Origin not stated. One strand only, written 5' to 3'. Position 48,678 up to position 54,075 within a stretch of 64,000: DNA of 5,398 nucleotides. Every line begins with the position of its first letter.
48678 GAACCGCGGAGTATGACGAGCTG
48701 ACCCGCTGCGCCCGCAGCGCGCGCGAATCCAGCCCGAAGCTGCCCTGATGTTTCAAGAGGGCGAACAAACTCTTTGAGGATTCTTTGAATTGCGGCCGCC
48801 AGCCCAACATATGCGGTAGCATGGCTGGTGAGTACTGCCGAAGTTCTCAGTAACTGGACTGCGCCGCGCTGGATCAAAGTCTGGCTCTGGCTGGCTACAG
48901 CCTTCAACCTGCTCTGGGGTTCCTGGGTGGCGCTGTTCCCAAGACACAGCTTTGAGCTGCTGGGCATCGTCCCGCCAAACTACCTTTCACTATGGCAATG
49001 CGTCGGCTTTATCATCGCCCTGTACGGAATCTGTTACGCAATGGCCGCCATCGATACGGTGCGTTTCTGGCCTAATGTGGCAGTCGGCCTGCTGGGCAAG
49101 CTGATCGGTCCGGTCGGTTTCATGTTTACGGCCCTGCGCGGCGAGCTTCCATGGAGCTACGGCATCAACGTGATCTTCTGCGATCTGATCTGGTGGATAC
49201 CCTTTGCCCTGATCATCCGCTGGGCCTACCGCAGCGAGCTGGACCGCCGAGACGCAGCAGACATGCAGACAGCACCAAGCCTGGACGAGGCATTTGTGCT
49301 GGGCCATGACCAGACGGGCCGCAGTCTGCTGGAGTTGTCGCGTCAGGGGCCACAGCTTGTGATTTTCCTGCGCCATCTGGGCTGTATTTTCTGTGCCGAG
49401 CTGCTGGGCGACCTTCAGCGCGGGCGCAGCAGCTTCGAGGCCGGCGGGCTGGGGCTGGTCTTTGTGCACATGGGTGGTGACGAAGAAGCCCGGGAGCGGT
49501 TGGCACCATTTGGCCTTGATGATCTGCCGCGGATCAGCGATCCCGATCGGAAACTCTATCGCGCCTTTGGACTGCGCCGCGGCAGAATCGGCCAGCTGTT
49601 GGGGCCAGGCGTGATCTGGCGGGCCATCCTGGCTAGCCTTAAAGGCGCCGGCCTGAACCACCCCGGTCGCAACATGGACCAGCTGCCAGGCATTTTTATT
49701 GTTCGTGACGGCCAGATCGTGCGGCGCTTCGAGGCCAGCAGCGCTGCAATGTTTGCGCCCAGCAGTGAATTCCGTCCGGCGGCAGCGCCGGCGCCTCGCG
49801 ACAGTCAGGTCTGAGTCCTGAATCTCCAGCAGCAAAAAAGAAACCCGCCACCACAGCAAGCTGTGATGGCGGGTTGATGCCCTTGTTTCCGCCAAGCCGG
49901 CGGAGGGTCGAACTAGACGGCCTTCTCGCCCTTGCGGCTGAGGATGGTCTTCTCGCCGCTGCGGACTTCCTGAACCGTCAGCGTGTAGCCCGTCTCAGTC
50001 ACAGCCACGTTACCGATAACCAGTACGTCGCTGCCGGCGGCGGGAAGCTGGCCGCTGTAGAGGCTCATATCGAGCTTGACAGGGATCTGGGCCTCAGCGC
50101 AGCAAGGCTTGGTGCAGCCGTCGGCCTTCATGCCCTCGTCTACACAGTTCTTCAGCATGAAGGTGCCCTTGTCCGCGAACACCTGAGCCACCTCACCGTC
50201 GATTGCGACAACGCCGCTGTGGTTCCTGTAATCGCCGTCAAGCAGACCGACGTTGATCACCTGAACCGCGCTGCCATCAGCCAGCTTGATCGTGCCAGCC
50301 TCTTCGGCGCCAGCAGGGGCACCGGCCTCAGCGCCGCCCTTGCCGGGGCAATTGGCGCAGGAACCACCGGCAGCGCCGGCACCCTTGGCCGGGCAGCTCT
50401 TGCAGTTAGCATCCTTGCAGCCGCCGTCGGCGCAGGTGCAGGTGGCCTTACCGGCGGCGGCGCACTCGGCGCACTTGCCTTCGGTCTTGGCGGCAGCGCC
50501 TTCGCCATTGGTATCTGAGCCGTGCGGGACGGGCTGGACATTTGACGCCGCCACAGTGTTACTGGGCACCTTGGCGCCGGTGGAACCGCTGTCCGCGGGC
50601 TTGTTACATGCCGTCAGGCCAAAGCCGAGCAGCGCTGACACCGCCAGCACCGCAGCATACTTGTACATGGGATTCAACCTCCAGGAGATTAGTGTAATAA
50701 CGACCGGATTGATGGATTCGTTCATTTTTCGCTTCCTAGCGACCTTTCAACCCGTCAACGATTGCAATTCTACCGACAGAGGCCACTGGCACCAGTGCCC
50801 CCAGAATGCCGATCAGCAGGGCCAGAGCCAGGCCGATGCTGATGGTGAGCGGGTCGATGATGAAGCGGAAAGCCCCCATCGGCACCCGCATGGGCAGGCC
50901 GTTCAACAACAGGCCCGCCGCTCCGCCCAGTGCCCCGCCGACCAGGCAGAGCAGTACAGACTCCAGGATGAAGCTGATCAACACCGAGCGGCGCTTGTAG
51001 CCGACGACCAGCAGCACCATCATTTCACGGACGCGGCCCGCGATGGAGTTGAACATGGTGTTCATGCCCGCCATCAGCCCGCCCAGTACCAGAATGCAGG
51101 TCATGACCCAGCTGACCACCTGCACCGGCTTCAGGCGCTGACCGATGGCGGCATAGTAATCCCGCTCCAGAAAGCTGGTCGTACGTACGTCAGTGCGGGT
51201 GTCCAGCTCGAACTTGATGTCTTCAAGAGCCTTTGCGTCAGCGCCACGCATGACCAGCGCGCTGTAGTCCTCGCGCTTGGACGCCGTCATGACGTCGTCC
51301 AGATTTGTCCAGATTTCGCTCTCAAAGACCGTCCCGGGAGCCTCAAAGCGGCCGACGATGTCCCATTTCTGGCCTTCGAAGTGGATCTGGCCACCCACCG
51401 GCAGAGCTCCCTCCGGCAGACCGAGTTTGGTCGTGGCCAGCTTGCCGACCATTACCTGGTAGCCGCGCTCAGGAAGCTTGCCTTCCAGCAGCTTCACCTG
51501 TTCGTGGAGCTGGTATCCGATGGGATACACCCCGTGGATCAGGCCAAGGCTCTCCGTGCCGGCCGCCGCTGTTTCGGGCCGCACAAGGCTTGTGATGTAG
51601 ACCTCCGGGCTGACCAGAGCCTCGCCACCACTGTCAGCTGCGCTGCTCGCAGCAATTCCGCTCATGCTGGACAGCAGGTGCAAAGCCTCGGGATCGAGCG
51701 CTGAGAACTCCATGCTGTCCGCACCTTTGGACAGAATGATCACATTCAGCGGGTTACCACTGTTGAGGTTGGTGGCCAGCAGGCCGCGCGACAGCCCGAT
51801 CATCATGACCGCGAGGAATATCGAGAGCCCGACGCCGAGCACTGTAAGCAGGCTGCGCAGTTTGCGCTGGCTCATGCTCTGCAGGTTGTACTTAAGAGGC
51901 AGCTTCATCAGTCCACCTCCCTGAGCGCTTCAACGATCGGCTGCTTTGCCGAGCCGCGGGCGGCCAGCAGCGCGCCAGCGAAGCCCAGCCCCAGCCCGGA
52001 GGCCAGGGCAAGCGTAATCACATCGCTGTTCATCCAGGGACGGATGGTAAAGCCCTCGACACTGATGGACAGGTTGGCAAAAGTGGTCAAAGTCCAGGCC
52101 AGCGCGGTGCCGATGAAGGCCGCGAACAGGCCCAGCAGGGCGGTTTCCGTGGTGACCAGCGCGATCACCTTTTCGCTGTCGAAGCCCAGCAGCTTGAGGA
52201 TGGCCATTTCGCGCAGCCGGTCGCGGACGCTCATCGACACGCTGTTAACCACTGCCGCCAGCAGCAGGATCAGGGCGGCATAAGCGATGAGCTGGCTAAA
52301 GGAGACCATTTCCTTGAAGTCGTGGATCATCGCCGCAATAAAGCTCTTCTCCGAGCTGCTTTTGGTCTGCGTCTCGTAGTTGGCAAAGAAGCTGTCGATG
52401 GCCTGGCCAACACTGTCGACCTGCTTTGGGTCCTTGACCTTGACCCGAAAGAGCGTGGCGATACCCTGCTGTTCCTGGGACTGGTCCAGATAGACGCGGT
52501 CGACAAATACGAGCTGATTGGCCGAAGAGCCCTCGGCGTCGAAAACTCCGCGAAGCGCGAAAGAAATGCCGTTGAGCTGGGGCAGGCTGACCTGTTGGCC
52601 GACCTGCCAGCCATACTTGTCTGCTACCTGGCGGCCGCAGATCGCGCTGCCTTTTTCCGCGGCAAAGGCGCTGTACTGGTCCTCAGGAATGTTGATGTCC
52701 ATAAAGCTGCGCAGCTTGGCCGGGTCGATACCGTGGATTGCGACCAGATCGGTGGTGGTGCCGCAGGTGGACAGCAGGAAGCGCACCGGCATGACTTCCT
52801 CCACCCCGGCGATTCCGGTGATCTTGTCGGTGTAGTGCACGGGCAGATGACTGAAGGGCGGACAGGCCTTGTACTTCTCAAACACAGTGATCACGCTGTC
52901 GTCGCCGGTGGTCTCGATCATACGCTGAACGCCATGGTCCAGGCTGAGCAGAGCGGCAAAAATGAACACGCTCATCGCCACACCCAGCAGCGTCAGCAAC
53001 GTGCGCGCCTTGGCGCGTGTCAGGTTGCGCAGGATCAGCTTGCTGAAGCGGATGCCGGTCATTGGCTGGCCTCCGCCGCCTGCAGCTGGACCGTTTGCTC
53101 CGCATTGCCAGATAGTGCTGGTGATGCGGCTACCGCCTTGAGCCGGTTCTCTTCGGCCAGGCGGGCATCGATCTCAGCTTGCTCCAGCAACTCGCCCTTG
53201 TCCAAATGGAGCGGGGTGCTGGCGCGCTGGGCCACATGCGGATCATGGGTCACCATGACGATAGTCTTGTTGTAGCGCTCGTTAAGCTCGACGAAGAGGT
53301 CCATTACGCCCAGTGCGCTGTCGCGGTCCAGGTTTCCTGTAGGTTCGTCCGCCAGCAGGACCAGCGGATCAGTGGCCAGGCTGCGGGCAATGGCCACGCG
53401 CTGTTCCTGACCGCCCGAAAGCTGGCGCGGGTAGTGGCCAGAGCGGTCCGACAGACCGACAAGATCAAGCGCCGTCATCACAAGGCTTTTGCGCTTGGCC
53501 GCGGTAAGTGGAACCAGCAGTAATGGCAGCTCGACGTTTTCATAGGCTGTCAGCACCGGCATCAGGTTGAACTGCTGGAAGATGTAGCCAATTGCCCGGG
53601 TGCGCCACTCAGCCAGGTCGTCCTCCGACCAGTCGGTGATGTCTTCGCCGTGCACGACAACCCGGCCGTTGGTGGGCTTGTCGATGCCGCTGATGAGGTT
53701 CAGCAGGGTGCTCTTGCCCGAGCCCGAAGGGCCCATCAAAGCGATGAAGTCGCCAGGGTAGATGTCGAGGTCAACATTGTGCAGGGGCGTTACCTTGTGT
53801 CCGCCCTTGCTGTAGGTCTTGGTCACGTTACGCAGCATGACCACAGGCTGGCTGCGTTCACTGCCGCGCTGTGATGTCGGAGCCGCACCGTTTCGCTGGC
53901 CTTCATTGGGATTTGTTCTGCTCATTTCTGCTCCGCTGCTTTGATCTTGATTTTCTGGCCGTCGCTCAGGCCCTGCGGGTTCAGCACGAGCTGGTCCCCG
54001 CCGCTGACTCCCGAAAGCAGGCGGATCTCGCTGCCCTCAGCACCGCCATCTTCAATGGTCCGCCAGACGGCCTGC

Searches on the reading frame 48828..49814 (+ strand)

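Call 36: search_protein_families(library=pfam, proteins=[window:48828-49814:+], max_evalue=0.00001)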
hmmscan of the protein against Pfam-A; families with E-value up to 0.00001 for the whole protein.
window:48828-49814:+ (328 aa): 1 family
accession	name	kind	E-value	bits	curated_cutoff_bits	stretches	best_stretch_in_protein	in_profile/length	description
PF13911.12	AhpC-TSA_2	-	2e-07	31.8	27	1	199-301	5-110/114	AhpC/TSA antioxidant enzyme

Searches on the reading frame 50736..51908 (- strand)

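Call 37: search_protein_families(library=pfam, proteins=[window:50736-51908:-], max_evalue=0.001)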
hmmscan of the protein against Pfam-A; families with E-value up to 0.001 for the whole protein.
window:50736-51908:- (390 aa): 2 families
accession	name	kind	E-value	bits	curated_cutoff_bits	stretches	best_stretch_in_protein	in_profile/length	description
PF02687.27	FtsX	-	5.7e-11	43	25.5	1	268-380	2-117/120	FtsX-like permease C-terminal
PF12704.14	MacB_PCD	-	1.2e-10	42.4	27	1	19-236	1-205/207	MacB-like periplasmic core domain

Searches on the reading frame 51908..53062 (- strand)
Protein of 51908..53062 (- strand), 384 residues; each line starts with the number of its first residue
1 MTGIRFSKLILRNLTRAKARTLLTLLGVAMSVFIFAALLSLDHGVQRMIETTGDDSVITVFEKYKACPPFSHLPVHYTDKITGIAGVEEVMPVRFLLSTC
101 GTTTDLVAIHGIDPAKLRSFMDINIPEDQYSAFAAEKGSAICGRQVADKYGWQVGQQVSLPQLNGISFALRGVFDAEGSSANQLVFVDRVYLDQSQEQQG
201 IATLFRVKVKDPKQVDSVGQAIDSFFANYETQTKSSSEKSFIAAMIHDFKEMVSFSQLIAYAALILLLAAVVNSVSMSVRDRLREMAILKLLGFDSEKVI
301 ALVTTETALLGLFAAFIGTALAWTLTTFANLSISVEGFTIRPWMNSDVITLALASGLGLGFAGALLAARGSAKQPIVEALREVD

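Call 37: search_protein_families(library=pfam, proteins=[window:51908-53062:-], max_evalue=0.001)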
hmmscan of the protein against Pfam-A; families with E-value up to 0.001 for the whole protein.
window:51908-53062:- (384 aa): 2 families
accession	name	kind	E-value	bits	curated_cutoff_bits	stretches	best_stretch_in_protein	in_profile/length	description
PF12704.14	MacB_PCD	-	1.2e-16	62.1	27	1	21-223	1-205/207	MacB-like periplasmic core domain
PF02687.27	FtsX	-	8.7e-13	48.8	25.5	1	259-375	3-119/120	FtsX-like permease C-terminal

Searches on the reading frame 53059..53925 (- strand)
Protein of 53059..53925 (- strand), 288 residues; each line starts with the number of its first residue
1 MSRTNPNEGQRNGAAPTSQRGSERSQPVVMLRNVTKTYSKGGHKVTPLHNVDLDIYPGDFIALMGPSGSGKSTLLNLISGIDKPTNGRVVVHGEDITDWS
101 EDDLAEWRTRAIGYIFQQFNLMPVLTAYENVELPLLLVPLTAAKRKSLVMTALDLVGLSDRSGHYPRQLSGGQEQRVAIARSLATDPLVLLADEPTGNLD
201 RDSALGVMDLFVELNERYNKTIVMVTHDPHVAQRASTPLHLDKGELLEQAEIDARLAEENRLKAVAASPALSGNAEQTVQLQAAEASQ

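Call 37: search_protein_families(library=pfam, proteins=[window:53059-53925:-], max_evalue=0.001)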
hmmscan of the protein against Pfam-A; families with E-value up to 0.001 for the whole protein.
window:53059-53925:- (288 aa): 4 families
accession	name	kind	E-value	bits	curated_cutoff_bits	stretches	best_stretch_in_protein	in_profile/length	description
PF00005.33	ABC_tran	-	2.6e-37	128.9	25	1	48-196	1-136/137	ABC transporter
PF13304.12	AAA_21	-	0.00031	21.3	27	0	60-81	1-22/304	AAA domain, putative AbiEii toxin, Type IV TA system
PF13555.12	AAA_29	-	0.00046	20.3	27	1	51-75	15-39/61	P-loop containing region of AAA domain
PF03193.22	RsgA_GTPase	-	0.0008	19.7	30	0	58-81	106-129/174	RsgA GTPase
